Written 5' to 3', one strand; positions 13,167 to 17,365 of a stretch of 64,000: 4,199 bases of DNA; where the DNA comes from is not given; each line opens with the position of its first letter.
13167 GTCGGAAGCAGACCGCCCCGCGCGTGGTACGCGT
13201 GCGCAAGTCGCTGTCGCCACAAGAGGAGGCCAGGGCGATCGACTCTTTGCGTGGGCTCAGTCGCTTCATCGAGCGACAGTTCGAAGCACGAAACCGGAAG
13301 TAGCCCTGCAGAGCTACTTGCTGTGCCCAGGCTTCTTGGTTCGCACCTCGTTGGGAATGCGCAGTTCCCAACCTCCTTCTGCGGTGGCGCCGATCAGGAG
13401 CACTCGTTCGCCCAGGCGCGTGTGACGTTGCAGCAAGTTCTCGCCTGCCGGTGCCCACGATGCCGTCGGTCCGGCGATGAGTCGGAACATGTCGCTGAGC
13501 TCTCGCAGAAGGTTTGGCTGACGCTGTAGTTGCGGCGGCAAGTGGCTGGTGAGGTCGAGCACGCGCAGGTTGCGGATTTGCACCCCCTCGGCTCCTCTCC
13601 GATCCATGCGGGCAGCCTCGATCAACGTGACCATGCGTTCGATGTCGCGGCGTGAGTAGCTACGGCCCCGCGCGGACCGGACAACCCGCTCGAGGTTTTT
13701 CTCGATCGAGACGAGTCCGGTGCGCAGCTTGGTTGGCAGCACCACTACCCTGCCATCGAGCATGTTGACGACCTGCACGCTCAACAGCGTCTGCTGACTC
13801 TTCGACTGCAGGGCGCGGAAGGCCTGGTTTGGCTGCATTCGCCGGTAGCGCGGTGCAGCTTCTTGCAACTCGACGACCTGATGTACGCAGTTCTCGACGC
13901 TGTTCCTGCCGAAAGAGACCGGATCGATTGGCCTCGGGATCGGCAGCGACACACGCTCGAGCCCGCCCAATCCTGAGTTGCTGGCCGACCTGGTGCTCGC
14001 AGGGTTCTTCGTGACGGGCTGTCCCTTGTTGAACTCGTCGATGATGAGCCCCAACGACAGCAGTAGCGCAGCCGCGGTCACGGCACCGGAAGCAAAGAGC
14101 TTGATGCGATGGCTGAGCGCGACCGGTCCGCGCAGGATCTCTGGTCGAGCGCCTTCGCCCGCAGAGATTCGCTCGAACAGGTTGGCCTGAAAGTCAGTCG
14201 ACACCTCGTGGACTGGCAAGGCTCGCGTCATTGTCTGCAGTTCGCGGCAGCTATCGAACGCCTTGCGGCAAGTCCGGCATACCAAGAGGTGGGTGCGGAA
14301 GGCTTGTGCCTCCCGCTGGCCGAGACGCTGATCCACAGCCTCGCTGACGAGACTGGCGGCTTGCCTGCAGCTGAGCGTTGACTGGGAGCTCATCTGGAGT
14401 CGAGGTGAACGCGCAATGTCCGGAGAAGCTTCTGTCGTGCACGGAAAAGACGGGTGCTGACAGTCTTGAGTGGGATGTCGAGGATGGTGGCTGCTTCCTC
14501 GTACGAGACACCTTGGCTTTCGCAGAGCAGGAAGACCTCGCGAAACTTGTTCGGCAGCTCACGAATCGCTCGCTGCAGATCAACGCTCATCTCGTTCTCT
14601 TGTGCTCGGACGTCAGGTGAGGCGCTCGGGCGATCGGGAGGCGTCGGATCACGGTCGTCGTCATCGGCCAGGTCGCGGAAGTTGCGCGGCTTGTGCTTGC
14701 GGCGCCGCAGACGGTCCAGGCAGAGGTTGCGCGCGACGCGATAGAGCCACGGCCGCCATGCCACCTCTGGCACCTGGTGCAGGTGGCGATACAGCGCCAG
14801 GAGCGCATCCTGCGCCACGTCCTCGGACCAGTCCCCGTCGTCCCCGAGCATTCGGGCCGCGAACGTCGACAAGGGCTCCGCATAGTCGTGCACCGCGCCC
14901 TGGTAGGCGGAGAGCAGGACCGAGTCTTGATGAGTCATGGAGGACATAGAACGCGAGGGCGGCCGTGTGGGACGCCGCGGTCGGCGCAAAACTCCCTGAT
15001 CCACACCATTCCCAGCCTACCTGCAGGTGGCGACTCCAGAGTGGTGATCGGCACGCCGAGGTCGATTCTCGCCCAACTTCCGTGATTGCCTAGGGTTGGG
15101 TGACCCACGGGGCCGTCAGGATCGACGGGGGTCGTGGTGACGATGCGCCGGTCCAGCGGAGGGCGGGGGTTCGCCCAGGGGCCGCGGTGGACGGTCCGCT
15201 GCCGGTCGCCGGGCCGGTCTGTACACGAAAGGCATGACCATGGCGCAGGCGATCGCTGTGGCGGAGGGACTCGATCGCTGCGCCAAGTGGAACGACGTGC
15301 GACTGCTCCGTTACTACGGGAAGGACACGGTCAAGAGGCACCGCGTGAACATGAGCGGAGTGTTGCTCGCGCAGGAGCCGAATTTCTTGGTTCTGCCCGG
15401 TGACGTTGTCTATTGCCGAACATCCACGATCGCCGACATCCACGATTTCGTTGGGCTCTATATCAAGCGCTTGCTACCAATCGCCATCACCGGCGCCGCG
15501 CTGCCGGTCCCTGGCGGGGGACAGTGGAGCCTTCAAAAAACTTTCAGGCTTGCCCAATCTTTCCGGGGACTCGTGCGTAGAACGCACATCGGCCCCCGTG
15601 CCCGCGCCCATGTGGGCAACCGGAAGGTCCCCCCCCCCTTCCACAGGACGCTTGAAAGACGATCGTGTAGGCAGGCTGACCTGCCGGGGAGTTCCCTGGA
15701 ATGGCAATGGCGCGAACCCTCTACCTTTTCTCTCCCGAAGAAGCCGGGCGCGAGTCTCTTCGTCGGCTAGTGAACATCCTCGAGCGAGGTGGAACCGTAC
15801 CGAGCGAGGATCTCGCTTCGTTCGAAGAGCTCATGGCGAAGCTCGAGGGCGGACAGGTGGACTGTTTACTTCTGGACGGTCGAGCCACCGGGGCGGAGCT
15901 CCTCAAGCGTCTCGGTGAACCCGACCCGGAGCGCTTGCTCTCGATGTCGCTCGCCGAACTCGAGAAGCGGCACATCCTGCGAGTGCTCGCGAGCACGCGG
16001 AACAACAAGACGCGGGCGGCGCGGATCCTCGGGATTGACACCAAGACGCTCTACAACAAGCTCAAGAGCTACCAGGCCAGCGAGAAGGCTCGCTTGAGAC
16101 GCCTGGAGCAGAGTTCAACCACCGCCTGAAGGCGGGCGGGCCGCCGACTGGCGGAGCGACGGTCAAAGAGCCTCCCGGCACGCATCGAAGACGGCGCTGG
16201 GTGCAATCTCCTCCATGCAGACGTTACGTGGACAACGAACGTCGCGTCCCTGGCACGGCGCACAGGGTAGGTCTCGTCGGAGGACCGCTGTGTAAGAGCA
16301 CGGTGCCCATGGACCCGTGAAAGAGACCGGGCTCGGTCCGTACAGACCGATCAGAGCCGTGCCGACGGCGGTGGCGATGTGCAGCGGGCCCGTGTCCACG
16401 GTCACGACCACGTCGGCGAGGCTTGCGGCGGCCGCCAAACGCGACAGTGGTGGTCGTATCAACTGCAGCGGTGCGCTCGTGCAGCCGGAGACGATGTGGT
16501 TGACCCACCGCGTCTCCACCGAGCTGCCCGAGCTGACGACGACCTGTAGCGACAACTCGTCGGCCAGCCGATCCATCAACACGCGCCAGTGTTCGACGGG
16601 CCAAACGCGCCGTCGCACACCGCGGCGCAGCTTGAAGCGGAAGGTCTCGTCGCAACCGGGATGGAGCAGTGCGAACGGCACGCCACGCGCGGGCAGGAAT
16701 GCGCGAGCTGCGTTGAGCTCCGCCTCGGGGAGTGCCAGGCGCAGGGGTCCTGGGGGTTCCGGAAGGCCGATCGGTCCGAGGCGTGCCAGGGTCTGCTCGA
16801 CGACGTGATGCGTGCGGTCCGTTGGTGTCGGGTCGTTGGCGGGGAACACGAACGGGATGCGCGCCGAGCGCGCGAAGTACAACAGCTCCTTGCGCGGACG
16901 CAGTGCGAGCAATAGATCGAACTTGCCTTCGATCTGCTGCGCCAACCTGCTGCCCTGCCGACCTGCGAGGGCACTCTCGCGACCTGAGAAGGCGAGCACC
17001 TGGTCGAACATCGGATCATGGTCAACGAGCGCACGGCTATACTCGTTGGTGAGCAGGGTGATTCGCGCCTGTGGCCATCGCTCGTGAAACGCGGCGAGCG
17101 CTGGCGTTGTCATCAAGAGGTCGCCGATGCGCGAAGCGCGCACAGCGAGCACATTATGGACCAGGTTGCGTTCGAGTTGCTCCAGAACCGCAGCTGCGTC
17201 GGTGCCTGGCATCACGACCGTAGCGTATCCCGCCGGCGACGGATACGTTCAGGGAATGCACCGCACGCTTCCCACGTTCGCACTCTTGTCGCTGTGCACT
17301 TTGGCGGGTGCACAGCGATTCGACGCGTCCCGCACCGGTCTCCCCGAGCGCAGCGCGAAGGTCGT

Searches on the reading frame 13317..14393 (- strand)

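Call 22: search_protein_families(library=pfam, proteins=[window:13317-14393:-], max_evalue=0.0001)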
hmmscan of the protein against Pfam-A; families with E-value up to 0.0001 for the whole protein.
window:13317-14393:- (359 aa): 1 family
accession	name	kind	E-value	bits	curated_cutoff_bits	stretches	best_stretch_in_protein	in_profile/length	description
PF13490.11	zf-HC2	-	3.2e-06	27.5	22.2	1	9-43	1-35/35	Putative zinc-finger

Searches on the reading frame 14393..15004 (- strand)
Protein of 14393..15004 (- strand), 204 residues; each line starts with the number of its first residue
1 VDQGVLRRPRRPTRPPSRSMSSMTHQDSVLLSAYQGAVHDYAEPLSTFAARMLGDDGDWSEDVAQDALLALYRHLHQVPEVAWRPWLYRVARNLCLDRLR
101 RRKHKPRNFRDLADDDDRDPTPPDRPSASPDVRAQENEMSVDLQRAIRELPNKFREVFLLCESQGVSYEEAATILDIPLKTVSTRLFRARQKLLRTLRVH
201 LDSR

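Call 22: search_protein_families(library=pfam, proteins=[window:14393-15004:-], max_evalue=0.0001)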
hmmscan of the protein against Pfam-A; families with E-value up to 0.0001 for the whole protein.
window:14393-15004:- (204 aa): 3 families
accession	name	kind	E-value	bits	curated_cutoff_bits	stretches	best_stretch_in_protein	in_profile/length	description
PF08281.18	Sigma70_r4_2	-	1.4e-15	57.1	25.7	1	142-193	3-54/54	Sigma-70, region 4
PF04542.20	Sigma70_r2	-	6.5e-13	48.7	24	1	38-103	2-69/71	Sigma-70 region 2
PF04545.22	Sigma70_r4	-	1.8e-08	34.2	24.1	1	146-193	1-48/50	Sigma-70, region 4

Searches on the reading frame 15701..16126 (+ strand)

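Call 23: search_protein_families(library=pfam, proteins=[window:15701-16126:+], max_evalue=0.0001)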
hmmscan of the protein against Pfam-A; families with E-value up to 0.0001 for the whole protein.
window:15701-16126:+ (142 aa): 1 family
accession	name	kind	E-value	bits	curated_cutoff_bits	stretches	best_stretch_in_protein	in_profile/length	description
PF02954.25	HTH_8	-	2e-14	53.5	22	1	83-124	1-42/42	Bacterial regulatory protein, Fis family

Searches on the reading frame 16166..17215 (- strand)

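Call 26: search_protein_families(library=pfam, proteins=[window:16166-17215:-], max_evalue=0.0001)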
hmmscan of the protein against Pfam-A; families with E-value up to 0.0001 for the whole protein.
window:16166-17215:- (350 aa): 1 family
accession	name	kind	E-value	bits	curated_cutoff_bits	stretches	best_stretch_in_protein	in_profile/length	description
PF01075.23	Glyco_transf_9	-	5.1e-23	82.1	22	1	135-325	62-240/247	Glycosyltransferase family 9 (heptosyltransferase)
